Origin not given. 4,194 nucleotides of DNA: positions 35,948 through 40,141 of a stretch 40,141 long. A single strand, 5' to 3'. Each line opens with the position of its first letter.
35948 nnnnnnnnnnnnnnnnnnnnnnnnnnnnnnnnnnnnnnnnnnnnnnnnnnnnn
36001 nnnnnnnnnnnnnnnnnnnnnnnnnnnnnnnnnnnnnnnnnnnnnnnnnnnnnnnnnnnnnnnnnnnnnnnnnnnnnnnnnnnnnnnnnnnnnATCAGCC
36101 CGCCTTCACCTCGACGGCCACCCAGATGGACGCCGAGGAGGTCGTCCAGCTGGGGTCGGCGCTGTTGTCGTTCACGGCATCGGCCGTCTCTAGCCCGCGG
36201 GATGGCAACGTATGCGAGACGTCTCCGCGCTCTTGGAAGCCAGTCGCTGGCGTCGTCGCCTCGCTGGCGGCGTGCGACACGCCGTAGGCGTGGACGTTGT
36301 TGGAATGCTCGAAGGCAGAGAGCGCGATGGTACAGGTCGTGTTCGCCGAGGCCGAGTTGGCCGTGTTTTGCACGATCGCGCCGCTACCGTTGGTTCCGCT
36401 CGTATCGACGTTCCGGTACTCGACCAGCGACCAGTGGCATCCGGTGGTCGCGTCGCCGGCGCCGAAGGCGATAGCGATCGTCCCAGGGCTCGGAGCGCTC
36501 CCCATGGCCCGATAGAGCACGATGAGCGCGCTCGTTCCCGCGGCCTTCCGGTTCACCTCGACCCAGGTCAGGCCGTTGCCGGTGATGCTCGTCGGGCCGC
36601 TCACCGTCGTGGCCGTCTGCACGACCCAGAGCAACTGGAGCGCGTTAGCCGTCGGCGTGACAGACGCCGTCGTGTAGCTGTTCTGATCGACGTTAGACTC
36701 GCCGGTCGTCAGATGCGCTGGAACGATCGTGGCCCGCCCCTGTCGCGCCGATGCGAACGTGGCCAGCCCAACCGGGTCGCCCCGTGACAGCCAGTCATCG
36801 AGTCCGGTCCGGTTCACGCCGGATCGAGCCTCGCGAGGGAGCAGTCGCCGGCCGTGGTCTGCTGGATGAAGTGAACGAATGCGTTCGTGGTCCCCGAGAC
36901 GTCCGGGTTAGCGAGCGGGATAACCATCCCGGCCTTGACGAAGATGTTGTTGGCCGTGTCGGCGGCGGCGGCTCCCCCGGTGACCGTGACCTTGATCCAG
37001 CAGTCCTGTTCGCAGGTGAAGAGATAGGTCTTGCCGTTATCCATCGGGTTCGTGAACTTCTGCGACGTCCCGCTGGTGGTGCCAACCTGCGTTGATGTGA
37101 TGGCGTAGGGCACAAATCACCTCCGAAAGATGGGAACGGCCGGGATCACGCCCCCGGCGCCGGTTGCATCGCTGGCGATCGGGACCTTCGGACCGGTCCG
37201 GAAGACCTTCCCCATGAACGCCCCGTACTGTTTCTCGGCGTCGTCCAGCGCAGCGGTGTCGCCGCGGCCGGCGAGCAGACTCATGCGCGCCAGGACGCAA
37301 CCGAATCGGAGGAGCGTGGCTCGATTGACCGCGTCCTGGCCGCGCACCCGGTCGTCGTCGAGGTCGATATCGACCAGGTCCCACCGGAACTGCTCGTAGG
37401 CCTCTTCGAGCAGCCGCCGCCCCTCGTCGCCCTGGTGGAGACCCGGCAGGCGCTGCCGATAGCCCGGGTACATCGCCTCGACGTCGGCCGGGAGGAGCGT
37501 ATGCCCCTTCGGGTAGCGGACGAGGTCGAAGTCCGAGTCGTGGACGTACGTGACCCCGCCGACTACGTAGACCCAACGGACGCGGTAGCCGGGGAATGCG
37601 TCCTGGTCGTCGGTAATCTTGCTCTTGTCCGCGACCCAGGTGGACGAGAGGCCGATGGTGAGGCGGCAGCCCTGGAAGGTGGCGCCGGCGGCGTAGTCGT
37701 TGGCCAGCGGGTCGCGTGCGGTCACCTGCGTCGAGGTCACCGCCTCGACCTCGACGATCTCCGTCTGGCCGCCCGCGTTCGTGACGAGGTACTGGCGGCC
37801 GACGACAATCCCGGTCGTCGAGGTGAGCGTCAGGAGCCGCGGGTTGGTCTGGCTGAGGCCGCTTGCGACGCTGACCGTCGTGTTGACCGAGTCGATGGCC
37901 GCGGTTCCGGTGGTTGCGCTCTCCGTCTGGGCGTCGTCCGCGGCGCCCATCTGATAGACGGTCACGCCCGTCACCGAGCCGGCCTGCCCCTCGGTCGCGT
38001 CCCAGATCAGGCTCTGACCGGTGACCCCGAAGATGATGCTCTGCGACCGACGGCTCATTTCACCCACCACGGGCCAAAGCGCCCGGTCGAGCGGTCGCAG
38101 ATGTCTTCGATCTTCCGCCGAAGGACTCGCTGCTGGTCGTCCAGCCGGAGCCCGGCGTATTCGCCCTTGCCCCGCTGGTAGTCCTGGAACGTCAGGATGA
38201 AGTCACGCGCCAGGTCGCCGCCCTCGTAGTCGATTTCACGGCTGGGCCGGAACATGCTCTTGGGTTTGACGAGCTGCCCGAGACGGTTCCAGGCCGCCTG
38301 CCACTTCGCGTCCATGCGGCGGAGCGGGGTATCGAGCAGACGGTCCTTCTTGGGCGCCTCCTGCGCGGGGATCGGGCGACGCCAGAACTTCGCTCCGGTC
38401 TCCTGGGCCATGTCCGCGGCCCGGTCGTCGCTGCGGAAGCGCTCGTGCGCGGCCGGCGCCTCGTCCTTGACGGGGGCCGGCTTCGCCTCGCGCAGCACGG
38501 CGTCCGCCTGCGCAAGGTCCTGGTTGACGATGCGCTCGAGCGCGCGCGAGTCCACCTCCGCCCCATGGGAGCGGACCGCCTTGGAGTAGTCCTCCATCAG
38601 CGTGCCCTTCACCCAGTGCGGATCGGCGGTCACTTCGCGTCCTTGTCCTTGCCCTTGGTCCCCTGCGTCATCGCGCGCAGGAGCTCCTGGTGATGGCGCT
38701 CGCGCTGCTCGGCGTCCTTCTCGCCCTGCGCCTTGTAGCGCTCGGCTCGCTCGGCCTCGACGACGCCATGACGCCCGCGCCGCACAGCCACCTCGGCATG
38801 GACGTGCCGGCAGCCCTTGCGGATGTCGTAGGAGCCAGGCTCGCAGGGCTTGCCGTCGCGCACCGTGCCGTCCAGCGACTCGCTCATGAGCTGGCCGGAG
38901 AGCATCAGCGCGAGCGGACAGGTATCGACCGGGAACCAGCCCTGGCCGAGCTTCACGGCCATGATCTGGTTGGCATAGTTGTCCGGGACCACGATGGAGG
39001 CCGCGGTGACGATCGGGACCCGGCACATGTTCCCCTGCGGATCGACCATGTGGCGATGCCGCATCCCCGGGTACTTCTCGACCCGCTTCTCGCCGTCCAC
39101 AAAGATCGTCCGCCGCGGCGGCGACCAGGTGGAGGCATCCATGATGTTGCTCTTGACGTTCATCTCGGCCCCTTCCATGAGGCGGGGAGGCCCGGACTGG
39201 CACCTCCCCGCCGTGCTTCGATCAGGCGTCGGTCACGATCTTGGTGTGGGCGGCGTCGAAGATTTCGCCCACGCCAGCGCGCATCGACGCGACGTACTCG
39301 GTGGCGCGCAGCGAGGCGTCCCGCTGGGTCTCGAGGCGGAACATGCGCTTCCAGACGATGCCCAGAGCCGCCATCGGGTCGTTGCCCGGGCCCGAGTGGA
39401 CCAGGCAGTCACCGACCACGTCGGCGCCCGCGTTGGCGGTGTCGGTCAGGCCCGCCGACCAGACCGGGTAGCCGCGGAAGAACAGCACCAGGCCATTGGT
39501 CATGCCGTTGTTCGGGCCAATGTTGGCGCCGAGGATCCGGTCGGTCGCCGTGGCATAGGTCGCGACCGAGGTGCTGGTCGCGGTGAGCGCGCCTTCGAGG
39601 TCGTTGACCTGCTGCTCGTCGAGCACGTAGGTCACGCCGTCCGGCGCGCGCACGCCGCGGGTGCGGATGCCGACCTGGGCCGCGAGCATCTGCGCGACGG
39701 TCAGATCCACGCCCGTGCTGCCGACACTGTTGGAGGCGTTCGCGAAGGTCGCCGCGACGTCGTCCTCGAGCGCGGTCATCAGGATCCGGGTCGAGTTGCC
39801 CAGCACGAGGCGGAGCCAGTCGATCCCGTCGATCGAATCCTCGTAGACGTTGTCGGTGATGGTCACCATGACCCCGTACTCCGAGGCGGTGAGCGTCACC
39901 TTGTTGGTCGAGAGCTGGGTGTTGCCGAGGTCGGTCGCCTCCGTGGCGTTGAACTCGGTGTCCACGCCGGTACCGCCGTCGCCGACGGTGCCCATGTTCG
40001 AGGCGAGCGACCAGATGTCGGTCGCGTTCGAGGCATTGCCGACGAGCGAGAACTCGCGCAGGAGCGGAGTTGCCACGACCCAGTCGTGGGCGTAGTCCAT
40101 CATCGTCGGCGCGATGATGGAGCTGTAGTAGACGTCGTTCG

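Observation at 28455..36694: One ~200-aa module carried by three different tail-region proteins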

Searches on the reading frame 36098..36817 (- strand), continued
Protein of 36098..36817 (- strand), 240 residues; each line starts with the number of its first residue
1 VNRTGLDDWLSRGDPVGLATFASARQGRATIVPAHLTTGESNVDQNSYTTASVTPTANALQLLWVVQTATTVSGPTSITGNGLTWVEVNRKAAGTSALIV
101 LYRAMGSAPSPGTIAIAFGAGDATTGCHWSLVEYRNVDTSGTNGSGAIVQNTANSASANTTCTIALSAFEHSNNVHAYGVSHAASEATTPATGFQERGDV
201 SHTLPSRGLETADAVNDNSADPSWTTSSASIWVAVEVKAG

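Call 87: search_protein_families(library=pfam, proteins=[L014:9941-12949:+, L014:13398-17876:+, L018:8474-12472:+, L036:4149-9140:+, L038:3829-8589:+, L055:10001-13720:+, L034:9806-12559:+], max_evalue=0.001)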
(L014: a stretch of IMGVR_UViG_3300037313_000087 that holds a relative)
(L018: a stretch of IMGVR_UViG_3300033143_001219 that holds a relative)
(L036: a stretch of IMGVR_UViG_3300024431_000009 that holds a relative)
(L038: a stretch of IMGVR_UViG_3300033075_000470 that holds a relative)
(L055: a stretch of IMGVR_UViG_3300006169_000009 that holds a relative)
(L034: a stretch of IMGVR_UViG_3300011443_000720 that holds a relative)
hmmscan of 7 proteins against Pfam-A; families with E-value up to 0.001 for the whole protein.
L014:9941-12949:+ (1003 aa): 4 families
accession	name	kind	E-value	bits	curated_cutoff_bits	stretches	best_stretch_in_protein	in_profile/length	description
PF16116.10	DUF4832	-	5.7e-54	183.6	29.2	1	754-983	1-216/216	Domain of unknown function (DUF4832)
PF16173.10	DUF4874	-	1.4e-34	119.5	30.1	1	557-730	1-157/159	Domain of unknown function (DUF4874)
PF22633.2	F5_F8_type_C_2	-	2.3e-06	28.6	27.8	1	278-359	2-84/91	NedA-like, galactose-binding domain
PF00754.31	F5_F8_type_C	-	1.9e-05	25.2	28.2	1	264-351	2-90/127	F5/8 type C domain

L014:13398-17876:+ (1493 aa): 1 family
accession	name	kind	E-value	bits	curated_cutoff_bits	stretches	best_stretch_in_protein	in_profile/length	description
PF13385.13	Laminin_G_3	-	1.4e-27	97.1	27.6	2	767-917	4-144/151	Concanavalin A-like lectin/glucanases superfamily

L018:8474-12472:+ (1333 aa): 0 families

L036:4149-9140:+ (1664 aa): 0 families

L038:3829-8589:+ (1587 aa): 0 families

L055:10001-13720:+ (1240 aa): 2 families
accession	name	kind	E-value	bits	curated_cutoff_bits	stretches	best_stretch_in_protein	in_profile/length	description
PF03009.23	GDPD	-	1.3e-16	61.8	23.6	1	251-469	1-241/244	Glycerophosphoryl diester phosphodiesterase family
PF13653.12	GDPD_2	-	5.1e-05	24.1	27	1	445-469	4-28/30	Glycerophosphoryl diester phosphodiesterase family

L034:9806-12559:+ (918 aa): 1 family
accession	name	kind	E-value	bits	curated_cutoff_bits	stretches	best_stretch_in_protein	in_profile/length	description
PF09494.16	Slx4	-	0.00017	21.9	24.8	0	636-661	13-38/60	Slx4 endonuclease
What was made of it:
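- Closest known: Modular carbohydrate-active enzymes: catalytic domain, then an Ig-like. Same: Other family members are fused to GDPD, to DUF4874/DUF4832 with F5/8-C, and to LamG (call 87).
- F5/8-type-C with DUF4874/DUF4832, Laminin_G_3, and GDPD (call 87).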

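Call 92: search_protein_families(library=pfam, proteins=[L117:9389-11632:+, L024:8345-10642:+, L060:8255-10633:+, L039:7901-10648:+, L059:8357-11251:+, L057:9095-11164:+, L076:9089-10624:+, L049:9014-14938:+], max_evalue=0.001)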
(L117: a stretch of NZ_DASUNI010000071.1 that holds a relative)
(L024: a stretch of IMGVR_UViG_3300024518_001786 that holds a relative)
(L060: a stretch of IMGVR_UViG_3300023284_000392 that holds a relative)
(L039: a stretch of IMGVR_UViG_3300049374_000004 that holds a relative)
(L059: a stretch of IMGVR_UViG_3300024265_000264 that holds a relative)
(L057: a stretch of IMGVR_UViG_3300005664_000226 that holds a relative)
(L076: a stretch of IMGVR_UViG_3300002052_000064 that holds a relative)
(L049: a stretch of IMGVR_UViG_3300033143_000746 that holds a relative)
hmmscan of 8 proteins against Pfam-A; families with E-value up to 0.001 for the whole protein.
L117:9389-11632:+ (748 aa): 1 family
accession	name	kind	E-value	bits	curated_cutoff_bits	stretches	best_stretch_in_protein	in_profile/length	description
PF13517.12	FG-GAP_3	-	2.6e-09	38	26.9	1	379-445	1-60/61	FG-GAP-like repeat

L024:8345-10642:+ (766 aa): 0 families

L060:8255-10633:+ (793 aa): 0 families

L039:7901-10648:+ (916 aa): 1 family
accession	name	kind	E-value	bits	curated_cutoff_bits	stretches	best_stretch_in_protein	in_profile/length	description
PF13517.12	FG-GAP_3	-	3.1e-16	60.2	26.9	2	536-599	1-59/61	FG-GAP-like repeat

L059:8357-11251:+ (965 aa): 0 families

L057:9095-11164:+ (690 aa): 0 families

L076:9089-10624:+ (512 aa): 0 families

L049:9014-14938:+ (1975 aa): 0 families
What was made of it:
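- FG-GAP (call 92).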

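Call 100: search_protein_families(library=phrogs, alignment_id=A2, max_evalue=0.001)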
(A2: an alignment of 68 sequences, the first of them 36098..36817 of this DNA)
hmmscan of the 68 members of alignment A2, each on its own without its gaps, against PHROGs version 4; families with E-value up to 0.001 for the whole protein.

A. member 1, window:36098-36817:- (240 aa): 1 family
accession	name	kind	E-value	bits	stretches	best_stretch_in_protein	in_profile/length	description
phrog_38872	-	unknown function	0.00051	20.2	1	33-238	6-200/422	-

B. families by the number of members that match (of 68 scanned): 5 families
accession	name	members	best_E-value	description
phrog_38872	-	24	4e-13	-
phrog_27712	-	3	7.9e-08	-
phrog_5313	-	1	4.5e-08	-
phrog_13352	-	1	7.5e-06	minor tail protein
phrog_553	-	1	1.3e-05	minor tail protein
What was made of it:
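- Closest known: 'Minor tail proteins' of actinobacteriophages. Same: PHROG families annotated as minor tail protein are hit by two family members (call 100).
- Two family members hit PHROGs annotated as minor tail protein (call 100).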

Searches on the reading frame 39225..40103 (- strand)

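Call 32: search_protein_families(library=pfam, proteins=[window:39225-40103:-], max_evalue=0.1)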
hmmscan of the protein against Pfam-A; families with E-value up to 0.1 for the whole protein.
window:39225-40103:- (293 aa): 1 family
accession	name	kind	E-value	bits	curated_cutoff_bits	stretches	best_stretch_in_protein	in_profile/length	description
PF19821.5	Phage_capsid_2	-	0.021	14.5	25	1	115-177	133-195/293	Phage capsid protein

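Call 33: search_protein_families(library=phrogs, proteins=[window:39225-40103:-], max_evalue=0.1)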
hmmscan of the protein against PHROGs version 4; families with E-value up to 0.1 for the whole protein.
window:39225-40103:- (293 aa): 3 families
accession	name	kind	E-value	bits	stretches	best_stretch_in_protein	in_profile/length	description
phrog_544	-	head and packaging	4.9e-06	27.1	1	61-278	71-260/282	major head protein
phrog_1623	-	head and packaging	3.3e-05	24.3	1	52-145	71-131/305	virion structural protein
phrog_267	-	head and packaging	0.032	14.3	1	54-279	89-313/410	major head protein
